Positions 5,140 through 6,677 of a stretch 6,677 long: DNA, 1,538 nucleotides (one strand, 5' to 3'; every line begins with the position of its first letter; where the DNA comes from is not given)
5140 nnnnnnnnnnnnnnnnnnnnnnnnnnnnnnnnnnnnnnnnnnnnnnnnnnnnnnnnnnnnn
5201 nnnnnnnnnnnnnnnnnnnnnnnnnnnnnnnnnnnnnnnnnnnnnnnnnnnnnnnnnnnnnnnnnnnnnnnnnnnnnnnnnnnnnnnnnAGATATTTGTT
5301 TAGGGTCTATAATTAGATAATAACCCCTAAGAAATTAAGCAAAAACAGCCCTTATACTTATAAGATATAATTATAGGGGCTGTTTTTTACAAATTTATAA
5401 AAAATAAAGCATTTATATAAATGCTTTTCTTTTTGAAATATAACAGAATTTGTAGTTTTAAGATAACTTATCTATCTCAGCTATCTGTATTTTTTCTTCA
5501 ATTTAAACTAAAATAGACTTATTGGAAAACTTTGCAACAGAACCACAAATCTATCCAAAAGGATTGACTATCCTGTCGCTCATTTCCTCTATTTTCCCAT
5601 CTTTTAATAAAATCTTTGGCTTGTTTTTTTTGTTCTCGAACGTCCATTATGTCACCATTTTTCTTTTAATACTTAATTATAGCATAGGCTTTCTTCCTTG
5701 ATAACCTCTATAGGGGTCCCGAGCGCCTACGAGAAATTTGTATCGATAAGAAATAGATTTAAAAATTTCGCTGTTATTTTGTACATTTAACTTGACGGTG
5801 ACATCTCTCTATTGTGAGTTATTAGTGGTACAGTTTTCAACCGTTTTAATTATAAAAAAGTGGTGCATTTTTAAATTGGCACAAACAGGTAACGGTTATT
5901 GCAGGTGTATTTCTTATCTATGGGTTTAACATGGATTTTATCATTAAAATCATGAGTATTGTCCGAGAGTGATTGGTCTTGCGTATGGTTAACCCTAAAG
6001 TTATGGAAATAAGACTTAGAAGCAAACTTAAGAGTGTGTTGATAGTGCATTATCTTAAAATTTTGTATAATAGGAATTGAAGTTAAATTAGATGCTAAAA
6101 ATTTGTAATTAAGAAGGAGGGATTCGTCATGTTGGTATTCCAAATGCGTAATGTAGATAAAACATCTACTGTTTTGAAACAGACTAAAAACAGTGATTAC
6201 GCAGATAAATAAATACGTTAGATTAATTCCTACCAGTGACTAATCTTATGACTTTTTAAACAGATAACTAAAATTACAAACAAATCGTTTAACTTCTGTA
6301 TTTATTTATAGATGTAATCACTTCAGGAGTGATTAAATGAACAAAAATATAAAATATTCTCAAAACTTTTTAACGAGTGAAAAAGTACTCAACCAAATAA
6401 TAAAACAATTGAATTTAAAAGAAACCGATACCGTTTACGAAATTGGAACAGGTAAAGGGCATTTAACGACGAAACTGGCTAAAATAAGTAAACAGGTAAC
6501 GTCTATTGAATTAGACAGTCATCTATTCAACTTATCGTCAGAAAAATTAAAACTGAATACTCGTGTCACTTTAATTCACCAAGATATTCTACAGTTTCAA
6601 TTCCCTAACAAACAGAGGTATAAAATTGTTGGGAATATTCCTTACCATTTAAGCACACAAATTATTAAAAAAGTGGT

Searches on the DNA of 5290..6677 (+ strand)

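Call 49: search_dna_similar(query=window:5290-6677:+, collection=plasmids, mode=near, max_rows=12)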
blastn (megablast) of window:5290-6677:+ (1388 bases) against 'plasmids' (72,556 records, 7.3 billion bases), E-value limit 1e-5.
Records with a match: 1495; places in all: 2086; records where one place covers at least 80% of the query: 0.
Best place of each record, by identity: >=99% 605; 95-99% 780; 90-95% 61; 80-90% 42; 60-80% 7.
By first word of the organism name: Enterococcus 805; Escherichia 242; Lactococcus 169; Klebsiella 105; Shigella 54; Staphylococcus 31; Streptococcus 17; Salmonella 15; Mammaliicoccus 8; Ligilactobacillus 5; and 21 more.
By predicted mobility (MOB-suite, as given by PLSDB): mobilizable 553; conjugative 524; non-mobilizable 418.
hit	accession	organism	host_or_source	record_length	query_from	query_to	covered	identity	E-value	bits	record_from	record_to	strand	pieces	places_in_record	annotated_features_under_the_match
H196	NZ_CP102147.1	Streptococcus suis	Pig,Pure cell culture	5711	402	1388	71%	98.9%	0e+0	1760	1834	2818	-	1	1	ErmB: Erm 23S ribosomal RNA methyltransferase | erm(B): 23S rRNA (adenine(2058)-N(6))-methyltransferase Erm(B) | 23S rRNA methyltransferase attenuation leader peptide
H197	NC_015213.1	Lactobacillus amylovorus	-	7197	402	1388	71%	98.7%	0e+0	1749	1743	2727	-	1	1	ErmB: Erm 23S ribosomal RNA methyltransferase | erm(B): 23S rRNA (adenine(2058)-N(6))-methyltransferase Erm(B) | 23S rRNA methyltransferase attenuation leader peptide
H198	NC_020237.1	Staphylococcus hyicus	piglet with exudative epidermitis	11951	402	1388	71%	98.6%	0e+0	1744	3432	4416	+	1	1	erm(B): 23S rRNA (adenine(2058)-N(6))-methyltransferase Erm(B) | ErmB: Erm 23S ribosomal RNA methyltransferase | 23S rRNA methyltransferase attenuation leader peptide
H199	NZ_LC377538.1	Staphylococcus aureus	-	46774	420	1388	70%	99.9%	0e+0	1784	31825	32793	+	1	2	erm(B): 23S rRNA (adenine(2058)-N(6))-methyltransferase Erm(B) | ErmB: Erm 23S ribosomal RNA methyltransferase | 23S rRNA methyltransferase attenuation leader peptide | bifunctional aminoglycoside N-acetyltransferase ... | AAC(6')-Ie-APH(2'')-Ia ...: aminoglycoside bifunctional resistance protein | and 1 other names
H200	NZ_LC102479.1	Staphylococcus aureus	-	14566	420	1388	70%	99.9%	0e+0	1784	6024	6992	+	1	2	erm(B): 23S rRNA (adenine(2058)-N(6))-methyltransferase Erm(B) | ErmB: Erm 23S ribosomal RNA methyltransferase | 23S rRNA methyltransferase attenuation leader peptide | bifunctional aminoglycoside N-acetyltransferase ... | AAC(6')-Ie-APH(2'')-Ia ...: aminoglycoside bifunctional resistance protein | and 1 other names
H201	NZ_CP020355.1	Staphylococcus aureus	blood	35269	420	1388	70%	99.8%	0e+0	1779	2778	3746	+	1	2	erm(B): 23S rRNA (adenine(2058)-N(6))-methyltransferase Erm(B) | ErmB: Erm 23S ribosomal RNA methyltransferase | 23S rRNA methyltransferase attenuation leader peptide | bifunctional aminoglycoside N-acetyltransferase ... | AAC(6')-Ie-APH(2'')-Ia ...: aminoglycoside bifunctional resistance protein | and 1 other names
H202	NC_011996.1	Macrococcoides caseolyticum JCSC5402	-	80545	420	1388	70%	99.8%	0e+0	1779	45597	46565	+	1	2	erm(B): 23S rRNA (adenine(2058)-N(6))-methyltransferase Erm(B) | ErmB: Erm 23S ribosomal RNA methyltransferase | 23S rRNA methyltransferase attenuation leader peptide | bifunctional aminoglycoside N-acetyltransferase ... | AAC(6')-Ie-APH(2'')-Ia ...: aminoglycoside bifunctional resistance protein | and 1 other names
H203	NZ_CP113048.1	Staphylococcus aureus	environmental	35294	420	1388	70%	99.8%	0e+0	1779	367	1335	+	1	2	erm(B): 23S rRNA (adenine(2058)-N(6))-methyltransferase Erm(B) | ErmB: Erm 23S ribosomal RNA methyltransferase | 23S rRNA methyltransferase attenuation leader peptide | aminoglycoside phosphotransferase family protein | AAC(6')-Ie-APH(2'')-Ia ...: aminoglycoside bifunctional resistance protein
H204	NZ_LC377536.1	Staphylococcus aureus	-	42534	420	1388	70%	99.8%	0e+0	1779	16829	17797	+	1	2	erm(B): 23S rRNA (adenine(2058)-N(6))-methyltransferase Erm(B) | ErmB: Erm 23S ribosomal RNA methyltransferase | 23S rRNA methyltransferase attenuation leader peptide | bifunctional aminoglycoside N-acetyltransferase ... | AAC(6')-Ie-APH(2'')-Ia ...: aminoglycoside bifunctional resistance protein | and 1 other names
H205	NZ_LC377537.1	Staphylococcus aureus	-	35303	420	1388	70%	99.8%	0e+0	1779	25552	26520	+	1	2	erm(B): 23S rRNA (adenine(2058)-N(6))-methyltransferase Erm(B) | ErmB: Erm 23S ribosomal RNA methyltransferase | 23S rRNA methyltransferase attenuation leader peptide | bifunctional aminoglycoside N-acetyltransferase ... | AAC(6')-Ie-APH(2'')-Ia ...: aminoglycoside bifunctional resistance protein | and 1 other names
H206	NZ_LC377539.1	Staphylococcus aureus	-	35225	420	1388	70%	99.8%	0e+0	1779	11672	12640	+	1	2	erm(B): 23S rRNA (adenine(2058)-N(6))-methyltransferase Erm(B) | ErmB: Erm 23S ribosomal RNA methyltransferase | 23S rRNA methyltransferase attenuation leader peptide | bifunctional aminoglycoside N-acetyltransferase ... | AAC(6')-Ie-APH(2'')-Ia ...: aminoglycoside bifunctional resistance protein | and 1 other names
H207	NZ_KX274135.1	Staphylococcus arlettae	chicken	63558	420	1388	70%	99.8%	0e+0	1779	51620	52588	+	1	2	erm(B): 23S rRNA (adenine(2058)-N(6))-methyltransferase Erm(B) | ErmB: Erm 23S ribosomal RNA methyltransferase | 23S rRNA methyltransferase attenuation leader peptide | bifunctional aminoglycoside N-acetyltransferase ... | AAC(6')-Ie-APH(2'')-Ia ...: aminoglycoside bifunctional resistance protein | and 1 other names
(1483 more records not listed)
